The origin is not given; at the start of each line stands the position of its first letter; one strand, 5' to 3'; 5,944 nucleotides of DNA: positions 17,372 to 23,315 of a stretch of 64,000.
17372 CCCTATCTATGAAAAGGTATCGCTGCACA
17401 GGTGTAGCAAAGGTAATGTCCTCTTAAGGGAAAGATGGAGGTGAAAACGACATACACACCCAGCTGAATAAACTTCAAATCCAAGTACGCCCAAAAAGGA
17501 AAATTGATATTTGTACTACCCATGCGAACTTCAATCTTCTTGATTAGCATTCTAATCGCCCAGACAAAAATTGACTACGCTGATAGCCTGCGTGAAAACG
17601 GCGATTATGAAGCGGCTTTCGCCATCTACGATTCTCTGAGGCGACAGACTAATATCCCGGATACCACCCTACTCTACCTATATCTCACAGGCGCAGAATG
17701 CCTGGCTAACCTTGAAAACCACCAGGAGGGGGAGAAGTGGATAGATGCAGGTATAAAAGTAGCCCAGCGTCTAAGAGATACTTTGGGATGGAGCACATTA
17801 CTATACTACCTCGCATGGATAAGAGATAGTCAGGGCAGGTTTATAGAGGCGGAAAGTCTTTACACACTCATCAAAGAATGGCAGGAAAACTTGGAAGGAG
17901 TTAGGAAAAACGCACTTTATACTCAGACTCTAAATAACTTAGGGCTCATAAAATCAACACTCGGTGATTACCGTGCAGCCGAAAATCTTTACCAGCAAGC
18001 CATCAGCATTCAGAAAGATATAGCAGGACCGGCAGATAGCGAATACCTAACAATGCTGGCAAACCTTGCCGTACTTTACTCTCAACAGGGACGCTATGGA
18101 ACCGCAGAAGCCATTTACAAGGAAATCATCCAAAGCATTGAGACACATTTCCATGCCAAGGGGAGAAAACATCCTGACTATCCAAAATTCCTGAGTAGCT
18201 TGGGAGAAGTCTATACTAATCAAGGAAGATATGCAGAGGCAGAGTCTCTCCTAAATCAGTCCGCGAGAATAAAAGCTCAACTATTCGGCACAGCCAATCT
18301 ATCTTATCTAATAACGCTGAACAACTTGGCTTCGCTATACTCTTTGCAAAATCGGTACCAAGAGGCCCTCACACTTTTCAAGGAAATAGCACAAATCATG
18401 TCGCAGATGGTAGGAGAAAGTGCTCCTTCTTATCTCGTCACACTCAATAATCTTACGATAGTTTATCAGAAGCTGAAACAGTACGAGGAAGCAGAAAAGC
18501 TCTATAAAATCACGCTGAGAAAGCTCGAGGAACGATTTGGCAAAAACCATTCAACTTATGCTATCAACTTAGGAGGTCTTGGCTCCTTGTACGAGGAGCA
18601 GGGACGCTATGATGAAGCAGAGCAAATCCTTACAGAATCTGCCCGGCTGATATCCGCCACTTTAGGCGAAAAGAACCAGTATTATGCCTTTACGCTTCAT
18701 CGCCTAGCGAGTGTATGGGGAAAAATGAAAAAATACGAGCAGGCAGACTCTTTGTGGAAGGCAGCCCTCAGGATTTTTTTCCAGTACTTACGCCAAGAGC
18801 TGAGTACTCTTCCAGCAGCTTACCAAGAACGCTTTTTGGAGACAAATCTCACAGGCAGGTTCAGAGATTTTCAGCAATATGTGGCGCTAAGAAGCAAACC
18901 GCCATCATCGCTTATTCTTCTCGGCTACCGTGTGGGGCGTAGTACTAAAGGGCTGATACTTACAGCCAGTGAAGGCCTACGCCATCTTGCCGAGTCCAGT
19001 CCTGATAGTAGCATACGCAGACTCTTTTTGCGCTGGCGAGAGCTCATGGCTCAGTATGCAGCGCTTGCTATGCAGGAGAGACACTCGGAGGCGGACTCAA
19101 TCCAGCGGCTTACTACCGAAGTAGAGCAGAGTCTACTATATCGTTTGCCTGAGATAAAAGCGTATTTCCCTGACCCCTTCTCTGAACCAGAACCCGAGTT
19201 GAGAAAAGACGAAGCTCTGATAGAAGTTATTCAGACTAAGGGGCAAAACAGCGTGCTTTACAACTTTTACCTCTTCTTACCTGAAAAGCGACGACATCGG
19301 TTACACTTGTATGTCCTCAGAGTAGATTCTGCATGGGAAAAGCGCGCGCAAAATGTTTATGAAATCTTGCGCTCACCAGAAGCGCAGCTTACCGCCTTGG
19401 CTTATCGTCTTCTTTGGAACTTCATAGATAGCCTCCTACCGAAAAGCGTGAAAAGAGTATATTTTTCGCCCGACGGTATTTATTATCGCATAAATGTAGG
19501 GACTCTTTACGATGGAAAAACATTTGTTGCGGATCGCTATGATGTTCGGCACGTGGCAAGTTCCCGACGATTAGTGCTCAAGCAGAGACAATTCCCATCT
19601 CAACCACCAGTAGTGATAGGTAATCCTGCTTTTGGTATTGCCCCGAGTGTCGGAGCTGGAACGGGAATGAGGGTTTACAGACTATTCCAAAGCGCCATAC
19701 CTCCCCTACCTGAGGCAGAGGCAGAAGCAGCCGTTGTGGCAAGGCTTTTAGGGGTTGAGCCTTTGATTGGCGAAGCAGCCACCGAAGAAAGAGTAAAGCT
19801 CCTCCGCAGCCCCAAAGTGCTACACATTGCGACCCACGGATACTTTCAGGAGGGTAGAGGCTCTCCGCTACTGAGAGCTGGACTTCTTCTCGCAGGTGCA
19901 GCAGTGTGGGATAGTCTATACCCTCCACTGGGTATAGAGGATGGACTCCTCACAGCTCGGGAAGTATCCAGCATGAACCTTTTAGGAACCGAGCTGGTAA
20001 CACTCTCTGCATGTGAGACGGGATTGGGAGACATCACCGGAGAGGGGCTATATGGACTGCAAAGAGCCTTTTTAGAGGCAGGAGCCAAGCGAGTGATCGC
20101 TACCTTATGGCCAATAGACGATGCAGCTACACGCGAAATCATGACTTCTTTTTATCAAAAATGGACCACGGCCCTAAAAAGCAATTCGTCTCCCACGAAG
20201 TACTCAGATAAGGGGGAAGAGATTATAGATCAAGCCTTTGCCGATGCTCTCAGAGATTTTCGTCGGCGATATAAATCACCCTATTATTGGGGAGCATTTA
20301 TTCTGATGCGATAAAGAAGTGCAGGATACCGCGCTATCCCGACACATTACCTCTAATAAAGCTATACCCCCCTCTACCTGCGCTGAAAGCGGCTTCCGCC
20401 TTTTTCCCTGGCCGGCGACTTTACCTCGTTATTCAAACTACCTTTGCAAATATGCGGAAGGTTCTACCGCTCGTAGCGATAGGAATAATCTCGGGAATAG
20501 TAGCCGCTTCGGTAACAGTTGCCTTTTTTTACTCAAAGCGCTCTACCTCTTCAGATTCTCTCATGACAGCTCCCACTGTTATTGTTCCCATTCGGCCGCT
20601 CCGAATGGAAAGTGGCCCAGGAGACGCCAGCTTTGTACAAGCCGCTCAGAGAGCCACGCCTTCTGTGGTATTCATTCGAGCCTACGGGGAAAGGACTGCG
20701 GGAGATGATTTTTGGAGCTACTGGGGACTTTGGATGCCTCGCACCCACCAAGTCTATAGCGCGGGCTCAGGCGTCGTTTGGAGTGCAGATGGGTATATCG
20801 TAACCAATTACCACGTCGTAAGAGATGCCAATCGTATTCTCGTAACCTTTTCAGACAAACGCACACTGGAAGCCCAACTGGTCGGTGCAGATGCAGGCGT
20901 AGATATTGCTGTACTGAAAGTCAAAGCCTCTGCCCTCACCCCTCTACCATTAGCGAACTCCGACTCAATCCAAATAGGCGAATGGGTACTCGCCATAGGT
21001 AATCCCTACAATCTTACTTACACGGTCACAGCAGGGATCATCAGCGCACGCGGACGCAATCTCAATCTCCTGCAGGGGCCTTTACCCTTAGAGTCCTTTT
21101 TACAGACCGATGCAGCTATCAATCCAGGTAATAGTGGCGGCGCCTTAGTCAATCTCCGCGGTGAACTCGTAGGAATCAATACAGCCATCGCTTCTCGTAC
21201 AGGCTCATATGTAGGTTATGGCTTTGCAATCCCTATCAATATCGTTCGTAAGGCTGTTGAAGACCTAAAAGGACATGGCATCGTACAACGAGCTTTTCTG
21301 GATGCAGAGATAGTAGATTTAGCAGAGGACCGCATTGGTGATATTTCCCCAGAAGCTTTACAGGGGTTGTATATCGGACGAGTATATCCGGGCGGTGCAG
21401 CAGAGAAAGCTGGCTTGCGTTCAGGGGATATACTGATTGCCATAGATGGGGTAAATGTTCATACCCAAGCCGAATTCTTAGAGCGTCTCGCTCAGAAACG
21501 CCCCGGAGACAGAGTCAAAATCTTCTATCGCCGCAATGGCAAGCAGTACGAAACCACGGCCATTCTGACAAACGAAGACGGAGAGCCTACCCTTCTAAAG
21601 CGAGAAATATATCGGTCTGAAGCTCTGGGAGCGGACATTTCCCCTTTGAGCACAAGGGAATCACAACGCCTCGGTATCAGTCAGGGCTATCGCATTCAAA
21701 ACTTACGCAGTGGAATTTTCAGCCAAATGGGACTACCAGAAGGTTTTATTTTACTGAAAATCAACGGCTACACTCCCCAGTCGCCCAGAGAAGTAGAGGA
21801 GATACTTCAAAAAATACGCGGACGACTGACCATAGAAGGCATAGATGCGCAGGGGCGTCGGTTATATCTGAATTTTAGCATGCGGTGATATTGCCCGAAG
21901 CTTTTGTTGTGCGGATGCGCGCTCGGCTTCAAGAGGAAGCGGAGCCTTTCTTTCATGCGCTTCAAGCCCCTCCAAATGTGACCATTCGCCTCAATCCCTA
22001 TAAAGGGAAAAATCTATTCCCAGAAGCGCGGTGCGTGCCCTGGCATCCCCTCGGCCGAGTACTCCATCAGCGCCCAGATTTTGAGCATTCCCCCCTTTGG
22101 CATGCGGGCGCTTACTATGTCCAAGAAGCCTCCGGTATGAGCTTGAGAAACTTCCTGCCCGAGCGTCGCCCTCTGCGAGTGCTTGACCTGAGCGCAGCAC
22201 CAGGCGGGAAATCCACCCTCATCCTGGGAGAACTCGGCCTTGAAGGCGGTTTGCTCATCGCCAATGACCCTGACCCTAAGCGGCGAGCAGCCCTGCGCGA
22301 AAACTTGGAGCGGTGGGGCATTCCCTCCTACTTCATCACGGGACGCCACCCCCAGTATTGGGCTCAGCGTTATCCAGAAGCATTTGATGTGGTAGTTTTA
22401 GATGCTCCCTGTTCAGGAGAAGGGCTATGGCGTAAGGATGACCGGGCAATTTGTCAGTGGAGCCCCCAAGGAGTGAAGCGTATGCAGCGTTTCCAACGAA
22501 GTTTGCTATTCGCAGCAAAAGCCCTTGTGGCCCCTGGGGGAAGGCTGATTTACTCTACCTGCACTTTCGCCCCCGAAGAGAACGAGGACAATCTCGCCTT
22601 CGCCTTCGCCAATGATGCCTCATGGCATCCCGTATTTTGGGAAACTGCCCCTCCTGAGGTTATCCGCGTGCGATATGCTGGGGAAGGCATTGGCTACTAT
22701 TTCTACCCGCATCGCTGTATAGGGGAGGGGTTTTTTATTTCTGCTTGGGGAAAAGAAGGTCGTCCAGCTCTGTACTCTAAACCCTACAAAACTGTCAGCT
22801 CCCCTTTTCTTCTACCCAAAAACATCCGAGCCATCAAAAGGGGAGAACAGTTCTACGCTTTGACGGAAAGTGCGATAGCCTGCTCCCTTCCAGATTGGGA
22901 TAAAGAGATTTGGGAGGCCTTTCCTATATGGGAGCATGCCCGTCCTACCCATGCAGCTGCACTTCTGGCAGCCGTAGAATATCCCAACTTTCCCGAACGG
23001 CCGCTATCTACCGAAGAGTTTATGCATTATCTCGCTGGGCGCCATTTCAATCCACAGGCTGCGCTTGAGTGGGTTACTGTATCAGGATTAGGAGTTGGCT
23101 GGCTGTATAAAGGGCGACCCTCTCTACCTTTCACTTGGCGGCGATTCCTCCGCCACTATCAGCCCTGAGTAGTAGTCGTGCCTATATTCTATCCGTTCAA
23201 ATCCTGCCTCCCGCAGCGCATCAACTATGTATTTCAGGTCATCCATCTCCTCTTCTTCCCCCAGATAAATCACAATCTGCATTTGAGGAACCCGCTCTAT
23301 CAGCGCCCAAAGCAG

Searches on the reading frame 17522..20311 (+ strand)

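Call 63: search_protein_families(library=pfam, proteins=[window:17522-20311:+], max_evalue=0.00001)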
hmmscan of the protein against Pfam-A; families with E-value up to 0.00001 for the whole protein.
window:17522-20311:+ (930 aa): 17 families
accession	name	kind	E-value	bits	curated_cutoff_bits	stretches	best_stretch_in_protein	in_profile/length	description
PF12770.12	CHAT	-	1.6e-59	202.2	24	1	628-929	8-287/289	CHAT domain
PF13424.12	TPR_12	-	2.3e-51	172.4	30.1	4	224-293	6-75/77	Tetratricopeptide repeat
PF13374.12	TPR_10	-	1.3e-42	143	27.5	2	135-170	3-38/42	Tetratricopeptide repeat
PF24885.1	TPR_NPHP3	-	2.1e-28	99.8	100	2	307-372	143-208/239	Nephrocystin-3 TPR domain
PF00515.34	TPR_1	-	1.3e-26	91.7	27.8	0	136-164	3-31/34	Tetratricopeptide repeat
PF13176.12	TPR_7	-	6.9e-26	88.5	27.9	0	350-373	2-25/36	Tetratricopeptide repeat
PF07719.23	TPR_2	-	2.2e-25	87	27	0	266-292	4-30/34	Tetratricopeptide repeat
PF14559.12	TPR_19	-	2.9e-20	72.8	25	0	148-203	5-52/68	Tetratricopeptide repeat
PF13181.12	TPR_8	-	1.4e-19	69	25.7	0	135-166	2-33/34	Tetratricopeptide repeat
PF13432.12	TPR_16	-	5.7e-16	59.1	32.7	0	140-204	3-59/65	Tetratricopeptide repeat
PF17874.7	TPR_MalT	-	7.3e-15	55.5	45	2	130-295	34-193/336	MalT-like TPR region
PF13428.12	TPR_14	-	3e-13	49.4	23.5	0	17-54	5-40/44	Tetratricopeptide repeat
PF13431.12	TPR_17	-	3.4e-13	49.2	24.4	0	216-241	8-33/34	Tetratricopeptide repeat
PF07721.20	TPR_4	-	4e-13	49.1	27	0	224-245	4-25/26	Tetratricopeptide repeat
PF01535.26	PPR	-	4.5e-10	39.5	25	0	265-289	2-26/31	PPR repeat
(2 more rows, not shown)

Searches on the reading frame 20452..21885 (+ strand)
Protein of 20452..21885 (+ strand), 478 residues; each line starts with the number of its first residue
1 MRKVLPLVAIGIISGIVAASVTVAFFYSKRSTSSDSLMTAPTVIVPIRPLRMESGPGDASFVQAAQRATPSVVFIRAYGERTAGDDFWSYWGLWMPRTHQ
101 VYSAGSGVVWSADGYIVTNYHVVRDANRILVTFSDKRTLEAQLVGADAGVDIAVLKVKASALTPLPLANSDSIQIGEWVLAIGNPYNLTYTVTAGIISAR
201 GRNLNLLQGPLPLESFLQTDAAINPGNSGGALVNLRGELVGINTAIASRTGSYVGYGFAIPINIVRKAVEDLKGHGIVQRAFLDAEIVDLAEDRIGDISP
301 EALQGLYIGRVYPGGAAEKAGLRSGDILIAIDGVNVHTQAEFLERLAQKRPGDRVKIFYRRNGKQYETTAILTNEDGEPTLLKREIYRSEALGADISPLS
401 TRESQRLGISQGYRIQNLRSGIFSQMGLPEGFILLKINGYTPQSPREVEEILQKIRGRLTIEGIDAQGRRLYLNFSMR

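Call 63: search_protein_families(library=pfam, proteins=[window:20452-21885:+], max_evalue=0.00001)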
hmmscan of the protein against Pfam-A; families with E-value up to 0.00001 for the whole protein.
window:20452-21885:+ (478 aa): 5 families
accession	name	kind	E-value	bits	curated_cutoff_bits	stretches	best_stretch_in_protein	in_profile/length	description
PF13365.12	Trypsin_2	-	6.6e-36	124.6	27.6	1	105-242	1-144/144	Trypsin-like peptidase domain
PF00089.32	Trypsin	-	1.3e-17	64.8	20.6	1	105-267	27-218/220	Trypsin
PF17820.7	PDZ_6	-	1.3e-14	54.1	27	1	308-361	2-54/54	PDZ domain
PF13180.12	PDZ_2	-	1.4e-12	48.1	27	1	305-369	13-77/80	PDZ domain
PF00595.29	PDZ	-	2.7e-10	40.9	23.2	1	303-353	24-74/81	PDZ domain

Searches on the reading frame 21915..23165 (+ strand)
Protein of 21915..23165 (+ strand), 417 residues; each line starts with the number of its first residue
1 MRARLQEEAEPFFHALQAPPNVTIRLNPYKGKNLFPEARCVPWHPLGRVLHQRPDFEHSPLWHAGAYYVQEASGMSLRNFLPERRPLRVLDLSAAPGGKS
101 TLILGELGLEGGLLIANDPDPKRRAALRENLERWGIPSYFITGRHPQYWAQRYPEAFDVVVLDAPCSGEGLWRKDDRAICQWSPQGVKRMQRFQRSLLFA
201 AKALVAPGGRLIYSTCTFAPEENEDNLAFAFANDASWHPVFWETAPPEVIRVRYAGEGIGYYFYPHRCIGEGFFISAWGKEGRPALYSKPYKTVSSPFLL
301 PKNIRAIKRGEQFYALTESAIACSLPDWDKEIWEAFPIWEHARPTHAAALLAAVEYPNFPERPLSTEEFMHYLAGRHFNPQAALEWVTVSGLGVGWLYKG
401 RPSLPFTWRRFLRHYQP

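Call 63: search_protein_families(library=pfam, proteins=[window:21915-23165:+], max_evalue=0.00001)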
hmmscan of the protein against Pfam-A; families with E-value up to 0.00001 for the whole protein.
window:21915-23165:+ (417 aa): 2 families
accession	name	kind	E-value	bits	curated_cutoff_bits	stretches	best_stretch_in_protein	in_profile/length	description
PF01189.24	Methyltr_RsmB-F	-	7.9e-33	114.2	27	1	88-277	11-197/199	16S rRNA methyltransferase RsmB/F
PF17125.10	Methyltr_RsmF_N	-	3.2e-14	53.6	34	1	1-72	9-86/86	N-terminal domain of 16S rRNA methyltransferase RsmF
